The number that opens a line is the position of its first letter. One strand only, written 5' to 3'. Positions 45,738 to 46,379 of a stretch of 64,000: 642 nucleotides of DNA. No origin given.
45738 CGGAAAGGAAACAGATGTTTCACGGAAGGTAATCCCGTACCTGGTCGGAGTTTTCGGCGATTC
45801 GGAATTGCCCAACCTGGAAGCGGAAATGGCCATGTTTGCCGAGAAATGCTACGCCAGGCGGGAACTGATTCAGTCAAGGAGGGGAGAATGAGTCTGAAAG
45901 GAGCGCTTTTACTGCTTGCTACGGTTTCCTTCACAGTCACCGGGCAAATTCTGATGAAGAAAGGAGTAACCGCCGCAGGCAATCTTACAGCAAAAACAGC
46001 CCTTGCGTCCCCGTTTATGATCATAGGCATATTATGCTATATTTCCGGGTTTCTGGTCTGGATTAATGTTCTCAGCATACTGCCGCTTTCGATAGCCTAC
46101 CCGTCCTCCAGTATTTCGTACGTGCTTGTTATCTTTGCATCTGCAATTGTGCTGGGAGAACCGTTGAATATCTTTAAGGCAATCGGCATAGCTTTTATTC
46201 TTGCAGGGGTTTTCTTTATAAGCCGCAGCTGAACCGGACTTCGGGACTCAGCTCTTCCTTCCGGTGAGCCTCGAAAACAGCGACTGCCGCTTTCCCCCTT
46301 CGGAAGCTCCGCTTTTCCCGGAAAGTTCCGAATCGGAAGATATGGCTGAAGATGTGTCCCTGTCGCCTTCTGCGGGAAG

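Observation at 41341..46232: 1516-aa double-ATPase/HgdB-like fusion translationally coupled to a tiny 4-TM DMT protein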

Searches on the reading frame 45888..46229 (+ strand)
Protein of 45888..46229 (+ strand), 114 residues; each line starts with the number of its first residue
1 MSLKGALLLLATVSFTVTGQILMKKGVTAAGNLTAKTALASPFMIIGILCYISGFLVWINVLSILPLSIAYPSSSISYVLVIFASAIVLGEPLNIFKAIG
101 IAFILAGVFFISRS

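Call 6: search_protein_families(library=pfam, proteins=[window:45888-46229:+], max_evalue=0.01)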
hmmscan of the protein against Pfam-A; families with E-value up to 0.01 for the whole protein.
window:45888-46229:+ (114 aa): 2 families
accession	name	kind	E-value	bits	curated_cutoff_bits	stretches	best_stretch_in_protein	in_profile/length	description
PF00892.27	EamA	-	8.6e-09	36.2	28.2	1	39-112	62-134/135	EamA-like transporter family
PF03151.22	TPT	-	3.7e-05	23.7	30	1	6-110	188-289/291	Triose-phosphate Transporter family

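Call 7: search_protein_families(library=ncbifam, proteins=[window:45888-46229:+], max_evalue=0.01)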
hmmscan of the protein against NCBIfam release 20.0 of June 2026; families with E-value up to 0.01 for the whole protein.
window:45888-46229:+ (114 aa): 7 families
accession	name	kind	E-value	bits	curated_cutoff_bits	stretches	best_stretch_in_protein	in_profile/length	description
NF002816.2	PRK02971.1-2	equivalog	6.3e-14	52.5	99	1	24-113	18-118/120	4-amino-4-deoxy-L-arabinose-phosphoundecaprenol flippase subunit ArnF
NF011625.2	PRK15051.1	equivalog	1.2e-11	44.8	92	1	8-111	5-107/111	4-amino-4-deoxy-L-arabinose-phosphoundecaprenol flippase subunit ArnE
NF000280.1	SMR_efflux_smr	exception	0.0003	21.3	200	1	48-109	38-99/105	multidrug efflux SMR transporter Smr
NF007087.1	PRK09541.1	subfamily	0.00074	20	162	1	47-111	36-101/110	EmrE family multidrug efflux SMR transporter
NF042984.1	SMR_efflux_EmrE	exception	0.0014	19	226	1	46-111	35-101/110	multidrug efflux SMR transporter EmrE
TIGR00817.1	tpt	subfamily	0.0022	17.6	317.9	1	6-113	186-293/302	Tpt phosphate/phosphoenolpyruvate translocator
NF033470.1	SMR_qac_bcrC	exception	0.0098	16.4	225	0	46-111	34-101/114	quaternary ammonium compound efflux SMR transporter BcrC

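Call 26: find_homologous_proteins(query=window:45888-46229:+, max_evalue=0.00001)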
Query window:45888-46229:+ (114 aa): 37 proteins with E <= 0.00001 among 124 candidates.
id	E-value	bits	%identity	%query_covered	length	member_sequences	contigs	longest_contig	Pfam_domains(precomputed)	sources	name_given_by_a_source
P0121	1.3e-59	217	100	100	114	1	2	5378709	PF00892.27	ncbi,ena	-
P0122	3.8e-46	174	80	100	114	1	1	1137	PF00892.27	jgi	jgi:drug/metabolite transporter (DMT)-like permease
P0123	2.6e-39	152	71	97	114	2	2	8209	PF00892.27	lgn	-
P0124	6.1e-38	147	66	99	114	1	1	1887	PF00892.27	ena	-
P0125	1.0e-37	146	68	97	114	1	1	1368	PF00892.27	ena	-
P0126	1.4e-36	143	65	99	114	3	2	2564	PF00892.27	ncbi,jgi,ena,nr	ncbi:MAG: EamA family transporter [Spirochaetes bacterium]|nr:EamA family transporter [Spirochaetota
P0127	1.7e-36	143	61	100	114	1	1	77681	PF00892.27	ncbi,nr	ncbi:MAG: EamA family transporter [Spirochaetales bacterium]|nr:EamA family transporter [Spirochaeta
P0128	1.7e-36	143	65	99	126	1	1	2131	PF00892.27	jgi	-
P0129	1.8e-36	142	67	97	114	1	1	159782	PF00892.27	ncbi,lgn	ncbi:MAG: EamA family transporter [Spirochaetaceae bacterium]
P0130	3.7e-36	141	63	99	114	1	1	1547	PF00892.27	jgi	jgi:undecaprenyl phosphate-alpha-L-ara4N flippase subunit ArnE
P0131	6.1e-36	141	67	99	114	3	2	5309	PF00892.27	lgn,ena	-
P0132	6.1e-36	141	63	98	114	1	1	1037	PF00892.27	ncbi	-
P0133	6.4e-36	141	65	99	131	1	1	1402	PF00892.27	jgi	jgi:drug/metabolite transporter (DMT)-like permease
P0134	1.0e-35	140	70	93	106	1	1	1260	PF00892.27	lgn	-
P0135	2.9e-35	139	63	99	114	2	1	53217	PF00892.27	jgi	jgi:multidrug transporter EmrE-like cation transporter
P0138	7.0e-35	137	65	100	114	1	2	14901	PF00892.27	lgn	-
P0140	2.0e-34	136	60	100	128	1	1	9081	PF00892.27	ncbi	-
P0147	5.0e-32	128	62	100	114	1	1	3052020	PF00892.27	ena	-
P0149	9.5e-31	124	60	100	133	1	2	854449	PF00892.27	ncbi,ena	-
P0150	9.6e-31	124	57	100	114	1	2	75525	PF00892.27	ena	-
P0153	1.3e-29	120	57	99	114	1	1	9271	PF00892.27,PF03151.23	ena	-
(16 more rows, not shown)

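Call 27: find_encoding_contigs(protein=P0138, flank=7000, max_places=2)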
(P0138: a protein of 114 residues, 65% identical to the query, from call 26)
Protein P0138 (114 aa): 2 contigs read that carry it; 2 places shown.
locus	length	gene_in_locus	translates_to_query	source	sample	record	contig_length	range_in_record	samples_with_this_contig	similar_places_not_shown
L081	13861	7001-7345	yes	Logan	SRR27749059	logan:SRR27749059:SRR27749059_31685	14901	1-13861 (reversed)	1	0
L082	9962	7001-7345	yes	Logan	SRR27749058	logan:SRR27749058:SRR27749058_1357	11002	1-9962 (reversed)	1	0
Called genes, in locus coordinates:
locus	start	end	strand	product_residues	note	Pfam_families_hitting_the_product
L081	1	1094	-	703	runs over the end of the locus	PF22673:MCP-like_PDC_1, PF02743:dCache_1, PF00672:HAMP (weak), PF00015:MCPsignal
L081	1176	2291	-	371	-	PF13432:TPR_16 (faint), PF14559:TPR_19 (faint)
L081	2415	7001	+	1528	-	PF01869:BcrAD_BadFG, PF09989:DUF2229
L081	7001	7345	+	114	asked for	PF00892:EamA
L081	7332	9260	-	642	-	PF07695:7TMR-DISM_7TM, PF00211:Guanylate_cyc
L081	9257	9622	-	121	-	-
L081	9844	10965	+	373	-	PF08332:CaMKII_AD (weak), PF13474:SnoaL_3, PF07568:HisKA_2, PF02518:HATPase_c (faint), PF13581:HATPase_c_2 (weak)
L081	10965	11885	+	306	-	PF00583:Acetyltransf_1, PF13673:Acetyltransf_10 (faint), PF13508:Acetyltransf_7 (weak), PF08445:FR47 (faint), PF00583:Acetyltransf_1, PF13508:Acetyltransf_7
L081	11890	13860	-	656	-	?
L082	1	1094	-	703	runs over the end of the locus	PF22673:MCP-like_PDC_1, PF02743:dCache_1, PF00672:HAMP (weak), PF00015:MCPsignal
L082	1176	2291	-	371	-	PF13432:TPR_16 (faint), PF14559:TPR_19 (faint)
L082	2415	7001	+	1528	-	PF01869:BcrAD_BadFG, PF09989:DUF2229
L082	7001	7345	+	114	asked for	PF00892:EamA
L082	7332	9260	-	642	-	PF07695:7TMR-DISM_7TM, PF00211:Guanylate_cyc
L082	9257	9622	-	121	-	-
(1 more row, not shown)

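Call 28: find_encoding_contigs(protein=P0140, flank=7000, max_places=2)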
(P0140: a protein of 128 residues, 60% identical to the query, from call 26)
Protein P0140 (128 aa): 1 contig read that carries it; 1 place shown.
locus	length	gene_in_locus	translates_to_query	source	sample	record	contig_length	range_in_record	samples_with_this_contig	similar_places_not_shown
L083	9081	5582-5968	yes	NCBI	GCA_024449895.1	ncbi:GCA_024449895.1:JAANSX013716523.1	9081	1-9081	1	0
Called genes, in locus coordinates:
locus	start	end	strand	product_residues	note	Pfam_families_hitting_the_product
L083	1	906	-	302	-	?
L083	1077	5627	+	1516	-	PF01869:BcrAD_BadFG, PF09989:DUF2229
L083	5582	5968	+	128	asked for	PF00892:EamA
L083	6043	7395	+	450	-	PF01554:MatE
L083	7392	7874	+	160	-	-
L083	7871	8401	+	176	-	PF03773:ArsP_1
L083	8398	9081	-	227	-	?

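Call 29: find_encoding_contigs(protein=P0147, flank=7000, max_places=2)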
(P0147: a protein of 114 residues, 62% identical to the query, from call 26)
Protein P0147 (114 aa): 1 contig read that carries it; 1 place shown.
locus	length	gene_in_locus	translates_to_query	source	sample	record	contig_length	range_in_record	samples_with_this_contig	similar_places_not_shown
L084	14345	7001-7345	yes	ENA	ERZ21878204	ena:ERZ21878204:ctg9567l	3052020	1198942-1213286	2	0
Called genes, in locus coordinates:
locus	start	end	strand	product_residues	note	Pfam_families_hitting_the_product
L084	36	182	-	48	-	-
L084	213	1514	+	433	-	-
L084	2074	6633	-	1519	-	PF01869:BcrAD_BadFG, PF09989:DUF2229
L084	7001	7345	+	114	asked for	PF00892:EamA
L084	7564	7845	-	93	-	PF00076:RRM_1, PF13893:RRM_5 (weak)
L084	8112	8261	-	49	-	-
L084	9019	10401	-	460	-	PF01235:Na_Ala_symp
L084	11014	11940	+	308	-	PF01430:HSP33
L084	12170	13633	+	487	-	PF00474:SSF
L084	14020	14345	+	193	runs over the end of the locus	PF01812:5-FTHF_cyc-lig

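Call 30: find_encoding_contigs(protein=P0150, flank=7000, max_places=2)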
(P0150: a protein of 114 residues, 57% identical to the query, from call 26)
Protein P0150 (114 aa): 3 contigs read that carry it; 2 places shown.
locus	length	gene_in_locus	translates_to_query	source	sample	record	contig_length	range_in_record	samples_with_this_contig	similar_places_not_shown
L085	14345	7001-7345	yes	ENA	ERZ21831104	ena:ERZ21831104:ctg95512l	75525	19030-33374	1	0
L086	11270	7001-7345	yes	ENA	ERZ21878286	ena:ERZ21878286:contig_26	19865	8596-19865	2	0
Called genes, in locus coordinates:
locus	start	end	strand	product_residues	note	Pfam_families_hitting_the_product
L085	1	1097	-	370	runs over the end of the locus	PF13433:Peripla_BP_5, PF13458:Peripla_BP_6, PF01094:ANF_receptor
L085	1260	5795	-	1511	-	PF01869:BcrAD_BadFG, PF09989:DUF2229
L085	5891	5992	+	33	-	-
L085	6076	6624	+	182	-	-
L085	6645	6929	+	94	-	-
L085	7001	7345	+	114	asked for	PF00892:EamA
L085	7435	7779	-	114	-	PF13893:RRM_5 (weak), PF00076:RRM_1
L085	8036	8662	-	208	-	PF00657:Lipase_GDSL, PF13472:Lipase_GDSL_2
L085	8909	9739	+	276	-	PF00702:Hydrolase, PF08282:Hydrolase_3, PF05116:S6PP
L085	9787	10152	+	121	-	PF00903:Glyoxalase, PF12681:Glyoxalase_2 (weak)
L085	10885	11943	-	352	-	PF02746:MR_MLE_N, PF13378:MR_MLE_C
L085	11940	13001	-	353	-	PF17396:DUF1611_N, PF07755:DUF1611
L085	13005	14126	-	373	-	PF00291:PALP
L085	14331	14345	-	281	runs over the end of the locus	PF21088:MS_channel_1st (weak), PF00924:MS_channel_2nd, PF21082:MS_channel_3rd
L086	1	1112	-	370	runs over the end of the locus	PF13433:Peripla_BP_5, PF13458:Peripla_BP_6, PF01094:ANF_receptor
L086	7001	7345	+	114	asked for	PF00892:EamA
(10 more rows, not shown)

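Call 31: find_encoding_contigs(protein=P0129, flank=7000, max_places=1)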
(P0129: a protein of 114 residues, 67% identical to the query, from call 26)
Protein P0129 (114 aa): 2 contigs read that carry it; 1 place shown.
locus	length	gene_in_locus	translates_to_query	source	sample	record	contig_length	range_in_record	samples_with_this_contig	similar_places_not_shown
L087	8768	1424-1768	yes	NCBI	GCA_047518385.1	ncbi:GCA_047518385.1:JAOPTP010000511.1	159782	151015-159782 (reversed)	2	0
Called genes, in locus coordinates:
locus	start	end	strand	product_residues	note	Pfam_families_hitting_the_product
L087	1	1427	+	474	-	?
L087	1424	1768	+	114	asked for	PF00892:EamA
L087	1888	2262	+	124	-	-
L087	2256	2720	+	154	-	-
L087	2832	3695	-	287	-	PF00892:EamA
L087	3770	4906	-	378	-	PF20511:PMI_typeI_cat (weak), PF02311:AraC_binding (faint), PF07883:Cupin_2 (faint), PF21621:MPI_cupin_dom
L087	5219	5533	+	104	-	-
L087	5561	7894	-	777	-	PF00989:PAS, PF08448:PAS_4, PF13188:PAS_8 (weak), PF13426:PAS_9, PF00512:HisKA, PF02518:HATPase_c, PF00072:Response_reg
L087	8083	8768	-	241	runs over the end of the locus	PF00106:adh_short, PF08659:KR, PF23441:SDR, PF13561:adh_short_C2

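Call 32: find_encoding_contigs(protein=P0135, flank=7000, max_places=1)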
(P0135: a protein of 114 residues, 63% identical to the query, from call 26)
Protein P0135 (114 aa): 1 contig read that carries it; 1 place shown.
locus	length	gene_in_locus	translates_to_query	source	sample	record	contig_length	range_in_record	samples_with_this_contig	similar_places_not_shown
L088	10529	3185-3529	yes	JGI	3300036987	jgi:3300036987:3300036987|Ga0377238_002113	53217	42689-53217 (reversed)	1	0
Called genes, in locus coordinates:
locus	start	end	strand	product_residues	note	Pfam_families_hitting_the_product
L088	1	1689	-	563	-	?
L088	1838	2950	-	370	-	PF13428:TPR_14 (faint), PF13432:TPR_16 (faint), PF14559:TPR_19 (faint)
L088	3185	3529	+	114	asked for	PF00892:EamA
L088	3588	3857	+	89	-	-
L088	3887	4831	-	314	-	PF00248:Aldo_ket_red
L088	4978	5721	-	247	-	PF16912:Glu_dehyd_C (faint), PF00107:ADH_zinc_N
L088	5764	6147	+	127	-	-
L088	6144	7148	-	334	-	PF12833:HTH_18, PF00165:HTH_AraC (weak)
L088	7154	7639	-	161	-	PF00571:CBS (faint)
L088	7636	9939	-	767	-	PF00916:Sulfate_transp, PF01740:STAS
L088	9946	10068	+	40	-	-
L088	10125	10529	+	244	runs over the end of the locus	PF07796:DUF1638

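Call 33: find_encoding_contigs(protein=P0149, flank=7000, max_places=1)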
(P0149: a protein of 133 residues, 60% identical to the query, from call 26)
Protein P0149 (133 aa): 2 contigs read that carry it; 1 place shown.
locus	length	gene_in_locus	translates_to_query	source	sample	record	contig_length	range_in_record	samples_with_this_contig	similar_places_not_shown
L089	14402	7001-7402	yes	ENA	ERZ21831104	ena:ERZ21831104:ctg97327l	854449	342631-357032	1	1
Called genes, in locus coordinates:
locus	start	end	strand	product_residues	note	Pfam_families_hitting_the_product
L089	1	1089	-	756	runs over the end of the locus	PF02861:Clp_N, PF00004:AAA, PF23569:NBD_SMAX1 (weak), PF17871:AAA_lid_9, PF07724:AAA_2, PF07728:AAA_5, PF00004:AAA, PF10431:ClpB_D2-small, +6 more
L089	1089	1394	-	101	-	PF02617:ClpS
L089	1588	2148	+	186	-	-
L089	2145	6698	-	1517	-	PF01869:BcrAD_BadFG, PF09989:DUF2229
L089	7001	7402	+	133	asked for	PF00892:EamA (weak)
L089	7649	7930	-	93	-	PF00076:RRM_1, PF13893:RRM_5 (weak)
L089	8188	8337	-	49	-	-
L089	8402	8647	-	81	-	PF00076:RRM_1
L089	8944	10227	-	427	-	PF03313:SDH_alpha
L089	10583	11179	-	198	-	PF01592:NifU_N, PF04324:Fer2_BFD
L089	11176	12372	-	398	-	PF00266:Aminotran_5, PF01212:Beta_elim_lyase, PF01041:DegT_DnrJ_EryC1 (weak)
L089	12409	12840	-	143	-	PF02082:Rrf2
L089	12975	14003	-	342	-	PF02424:ApbE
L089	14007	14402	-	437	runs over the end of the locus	PF13638:PIN_4, PF13401:AAA_22 (faint), PF02562:PhoH, PF13245:AAA_19 (weak), PF13604:AAA_30 (faint)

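Call 34: find_encoding_contigs(protein=P0153, flank=7000, max_places=1)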
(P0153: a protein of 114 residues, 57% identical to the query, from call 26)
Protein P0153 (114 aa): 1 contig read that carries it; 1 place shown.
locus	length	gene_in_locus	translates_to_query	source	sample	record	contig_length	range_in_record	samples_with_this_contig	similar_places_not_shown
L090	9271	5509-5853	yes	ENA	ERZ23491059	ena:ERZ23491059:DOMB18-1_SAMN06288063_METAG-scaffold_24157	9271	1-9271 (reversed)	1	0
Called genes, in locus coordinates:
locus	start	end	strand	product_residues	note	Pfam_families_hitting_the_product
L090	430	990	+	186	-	-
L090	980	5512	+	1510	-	-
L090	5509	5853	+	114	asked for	PF00892:EamA, PF03151:TPT (weak)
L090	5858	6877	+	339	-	PF01073:3Beta_HSD, PF01370:Epimerase, PF02719:Polysacc_synt_2, PF04321:RmlD_sub_bind, PF08659:KR (weak), PF13460:NAD_binding_10, PF16363:GDP_Man_Dehyd, PF07993:NAD_binding_4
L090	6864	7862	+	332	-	PF01073:3Beta_HSD, PF01370:Epimerase, PF02719:Polysacc_synt_2, PF04321:RmlD_sub_bind, PF05368:NmrA, PF13460:NAD_binding_10, PF16363:GDP_Man_Dehyd, PF07993:NAD_binding_4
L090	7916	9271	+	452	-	?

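Call 40: find_encoding_contigs(protein=P0121, flank=10000, max_places=2)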
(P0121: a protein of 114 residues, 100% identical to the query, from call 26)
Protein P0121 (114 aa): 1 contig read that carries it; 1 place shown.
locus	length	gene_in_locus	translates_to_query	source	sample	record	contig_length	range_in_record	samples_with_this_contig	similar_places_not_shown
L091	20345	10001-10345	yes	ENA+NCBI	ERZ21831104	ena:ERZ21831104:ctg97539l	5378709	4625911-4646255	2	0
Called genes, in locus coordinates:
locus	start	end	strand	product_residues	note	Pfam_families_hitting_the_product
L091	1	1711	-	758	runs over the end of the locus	PF02901:PFL-like, PF01228:Gly_radical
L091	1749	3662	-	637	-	PF02730:AFOR_N, PF01314:AFOR_C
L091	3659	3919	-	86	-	-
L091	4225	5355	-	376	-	PF13428:TPR_14 (faint), PF13432:TPR_16 (faint), PF14559:TPR_19 (weak)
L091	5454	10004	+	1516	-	PF01869:BcrAD_BadFG, PF09989:DUF2229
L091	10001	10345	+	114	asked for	PF00892:EamA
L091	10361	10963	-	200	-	-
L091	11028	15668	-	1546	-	PF13750:Big_3_3 (faint), PF19077:Big_13 (faint), PF17957:Big_7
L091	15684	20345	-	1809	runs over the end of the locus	PF19077:Big_13 (faint), PF13750:Big_3_3 (faint), PF17957:Big_7 (weak)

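Call 78: predict_structure(alignment_id=A3)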
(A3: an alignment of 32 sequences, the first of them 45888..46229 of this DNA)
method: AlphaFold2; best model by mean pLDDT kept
length: 114 residues; sequences in the alignment: 32
mean_pLDDT: 90.9   pTM: 0.75
mean pLDDT of the five models: 90.9, 88.1, 87.8, 87.5, 86.9
residues with pLDDT >= 90: 78; 70-90: 35; 50-70: 1; < 50: 0
segments of 3 or more residues with pLDDT < 50: none
pLDDT, mean of each block of 10 residues (from residue 1): 89 94 91 87 95 95 91 90 91 92 91 76
secondary structure, 60 per line:
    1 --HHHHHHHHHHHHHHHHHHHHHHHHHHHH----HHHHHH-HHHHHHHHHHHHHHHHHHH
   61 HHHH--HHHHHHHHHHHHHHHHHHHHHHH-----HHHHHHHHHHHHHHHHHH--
elements in order: H3-30 H35-40 H42-64 H67-89 H95-112

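Call 81: find_related_loci(query=A3, collection=metagenome_contigs, flank=6000)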
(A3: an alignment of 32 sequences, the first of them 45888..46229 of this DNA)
Query A3 (114 aa) in metagenome_contigs; peptide patterns used: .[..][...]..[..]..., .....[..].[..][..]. (x = any residue, [..] = any of these).
40 stretches matched a pattern; 13 encode a relative of the query (tblastn E <= 1e-3); 13 distinct loci.
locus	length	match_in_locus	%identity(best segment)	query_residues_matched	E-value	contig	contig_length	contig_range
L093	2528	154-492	65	1-113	3e-44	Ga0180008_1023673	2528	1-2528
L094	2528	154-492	65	1-113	3e-44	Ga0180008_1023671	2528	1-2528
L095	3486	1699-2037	64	1-113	8e-42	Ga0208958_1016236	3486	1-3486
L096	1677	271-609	65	1-113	7e-42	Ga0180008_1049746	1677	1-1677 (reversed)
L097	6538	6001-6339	60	1-113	7e-40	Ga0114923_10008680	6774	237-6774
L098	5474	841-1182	59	1-114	7e-39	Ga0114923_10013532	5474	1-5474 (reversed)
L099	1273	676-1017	59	1-114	3e-39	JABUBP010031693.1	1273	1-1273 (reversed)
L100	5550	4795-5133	58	1-113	3e-37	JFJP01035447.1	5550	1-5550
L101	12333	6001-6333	57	1-111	3e-36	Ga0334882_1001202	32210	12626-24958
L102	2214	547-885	62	1-113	4e-36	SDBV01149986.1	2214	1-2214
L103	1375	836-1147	55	4-112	3e-31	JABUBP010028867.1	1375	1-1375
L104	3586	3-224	65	40-113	9e-27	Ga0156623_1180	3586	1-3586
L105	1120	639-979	51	1-114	6e-27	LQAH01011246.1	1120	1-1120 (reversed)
